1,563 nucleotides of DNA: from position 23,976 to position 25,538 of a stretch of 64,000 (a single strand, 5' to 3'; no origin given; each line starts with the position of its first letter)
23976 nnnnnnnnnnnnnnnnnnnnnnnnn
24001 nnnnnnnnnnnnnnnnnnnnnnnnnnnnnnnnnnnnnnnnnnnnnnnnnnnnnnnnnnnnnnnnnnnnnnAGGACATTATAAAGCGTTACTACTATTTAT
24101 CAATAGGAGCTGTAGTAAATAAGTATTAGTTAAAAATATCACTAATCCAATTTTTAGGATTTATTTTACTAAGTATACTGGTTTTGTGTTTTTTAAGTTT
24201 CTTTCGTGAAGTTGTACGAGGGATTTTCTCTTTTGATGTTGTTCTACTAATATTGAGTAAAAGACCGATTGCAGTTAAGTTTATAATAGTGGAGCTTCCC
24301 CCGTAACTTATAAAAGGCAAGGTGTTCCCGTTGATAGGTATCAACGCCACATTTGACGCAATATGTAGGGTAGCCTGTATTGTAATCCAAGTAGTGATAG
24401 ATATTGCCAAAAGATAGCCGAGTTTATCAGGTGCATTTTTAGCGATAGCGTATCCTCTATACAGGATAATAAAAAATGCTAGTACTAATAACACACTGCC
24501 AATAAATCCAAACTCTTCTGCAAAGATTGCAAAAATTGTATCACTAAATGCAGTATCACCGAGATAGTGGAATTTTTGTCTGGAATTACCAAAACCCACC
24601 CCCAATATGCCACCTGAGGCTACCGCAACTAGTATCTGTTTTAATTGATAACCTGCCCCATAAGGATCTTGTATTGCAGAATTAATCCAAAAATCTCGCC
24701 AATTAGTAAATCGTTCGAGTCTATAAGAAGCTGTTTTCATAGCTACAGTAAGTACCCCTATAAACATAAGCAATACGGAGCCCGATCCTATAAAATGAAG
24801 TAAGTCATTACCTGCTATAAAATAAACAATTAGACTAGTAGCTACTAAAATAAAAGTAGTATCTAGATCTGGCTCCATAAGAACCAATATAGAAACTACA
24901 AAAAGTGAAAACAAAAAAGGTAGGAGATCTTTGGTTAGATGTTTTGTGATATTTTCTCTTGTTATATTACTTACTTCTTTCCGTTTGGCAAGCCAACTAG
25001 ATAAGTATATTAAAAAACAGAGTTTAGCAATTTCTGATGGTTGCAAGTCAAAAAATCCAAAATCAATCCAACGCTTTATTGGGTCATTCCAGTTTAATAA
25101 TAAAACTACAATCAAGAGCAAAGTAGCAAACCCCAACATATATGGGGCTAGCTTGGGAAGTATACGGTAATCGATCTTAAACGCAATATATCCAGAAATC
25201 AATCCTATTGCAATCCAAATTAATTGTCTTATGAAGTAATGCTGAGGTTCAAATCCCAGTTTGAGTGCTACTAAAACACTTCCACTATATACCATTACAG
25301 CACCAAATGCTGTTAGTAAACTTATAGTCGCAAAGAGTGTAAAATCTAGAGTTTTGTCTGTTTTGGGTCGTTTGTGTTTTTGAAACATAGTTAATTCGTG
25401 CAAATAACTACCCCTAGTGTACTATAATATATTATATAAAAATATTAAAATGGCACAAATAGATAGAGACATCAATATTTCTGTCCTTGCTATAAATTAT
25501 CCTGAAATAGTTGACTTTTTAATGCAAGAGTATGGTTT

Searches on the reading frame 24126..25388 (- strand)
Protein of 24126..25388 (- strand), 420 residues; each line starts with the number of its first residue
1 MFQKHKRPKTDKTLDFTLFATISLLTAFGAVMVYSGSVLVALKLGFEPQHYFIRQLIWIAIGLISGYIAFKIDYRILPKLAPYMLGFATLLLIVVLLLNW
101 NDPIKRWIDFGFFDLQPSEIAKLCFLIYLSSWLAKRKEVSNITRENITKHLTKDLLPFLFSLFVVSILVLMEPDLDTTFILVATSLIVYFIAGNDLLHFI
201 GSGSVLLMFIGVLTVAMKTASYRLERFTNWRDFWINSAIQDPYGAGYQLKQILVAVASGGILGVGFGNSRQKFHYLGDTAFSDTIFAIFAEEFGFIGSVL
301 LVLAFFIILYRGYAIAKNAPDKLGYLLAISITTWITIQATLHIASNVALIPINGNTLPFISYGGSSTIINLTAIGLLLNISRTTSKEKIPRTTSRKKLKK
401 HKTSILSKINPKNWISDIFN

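Call 43: find_encoding_contigs(protein=window:24126-25388:-, flank=3000, max_places=6)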
Protein window:24126-25388:- (420 aa): 20 contigs read that carry it; 6 places shown.
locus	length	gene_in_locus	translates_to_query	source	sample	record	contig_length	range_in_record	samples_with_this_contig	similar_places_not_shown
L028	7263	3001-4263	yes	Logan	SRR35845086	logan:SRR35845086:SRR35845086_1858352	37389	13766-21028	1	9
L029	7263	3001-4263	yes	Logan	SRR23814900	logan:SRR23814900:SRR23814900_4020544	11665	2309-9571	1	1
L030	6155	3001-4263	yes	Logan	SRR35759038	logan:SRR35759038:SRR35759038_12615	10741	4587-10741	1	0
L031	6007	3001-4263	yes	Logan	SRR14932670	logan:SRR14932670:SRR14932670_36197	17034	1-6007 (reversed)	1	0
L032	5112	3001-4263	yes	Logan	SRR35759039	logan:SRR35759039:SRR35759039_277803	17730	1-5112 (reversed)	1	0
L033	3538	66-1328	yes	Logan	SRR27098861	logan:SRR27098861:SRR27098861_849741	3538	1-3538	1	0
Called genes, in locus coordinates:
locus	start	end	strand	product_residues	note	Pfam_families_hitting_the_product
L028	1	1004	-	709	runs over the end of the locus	PF02878:PGM_PMM_I, PF02879:PGM_PMM_II, PF02880:PGM_PMM_III, PF00408:PGM_PMM_IV (faint)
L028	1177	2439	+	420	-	PF13742:tRNA_anti_2, PF02601:Exonuc_VII_L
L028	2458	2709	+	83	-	PF02609:Exonuc_VII_S (weak)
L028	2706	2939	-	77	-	PF08984:DUF1858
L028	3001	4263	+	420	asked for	PF01098:FTSW_RODA_SPOVE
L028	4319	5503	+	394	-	PF03033:Glyco_transf_28, PF04101:Glyco_tran_28_C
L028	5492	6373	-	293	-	PF00483:NTP_transferase, PF01128:IspD (weak), PF12804:NTP_transf_3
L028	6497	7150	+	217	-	-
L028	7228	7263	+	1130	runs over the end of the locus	PF02811:PHP, PF07733:DNA_pol3_alpha, PF17657:DNA_pol3_finger, PF14579:HHH_6, PF01336:tRNA_anti-codon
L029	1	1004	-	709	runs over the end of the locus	PF02878:PGM_PMM_I, PF02879:PGM_PMM_II, PF02880:PGM_PMM_III, PF00408:PGM_PMM_IV (faint)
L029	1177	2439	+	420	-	PF13742:tRNA_anti_2, PF02601:Exonuc_VII_L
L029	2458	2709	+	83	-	PF02609:Exonuc_VII_S (weak)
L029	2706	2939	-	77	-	PF08984:DUF1858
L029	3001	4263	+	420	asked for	PF01098:FTSW_RODA_SPOVE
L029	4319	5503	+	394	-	PF03033:Glyco_transf_28, PF04101:Glyco_tran_28_C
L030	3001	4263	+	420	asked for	PF01098:FTSW_RODA_SPOVE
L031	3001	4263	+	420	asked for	PF01098:FTSW_RODA_SPOVE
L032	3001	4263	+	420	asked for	PF01098:FTSW_RODA_SPOVE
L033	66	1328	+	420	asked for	PF01098:FTSW_RODA_SPOVE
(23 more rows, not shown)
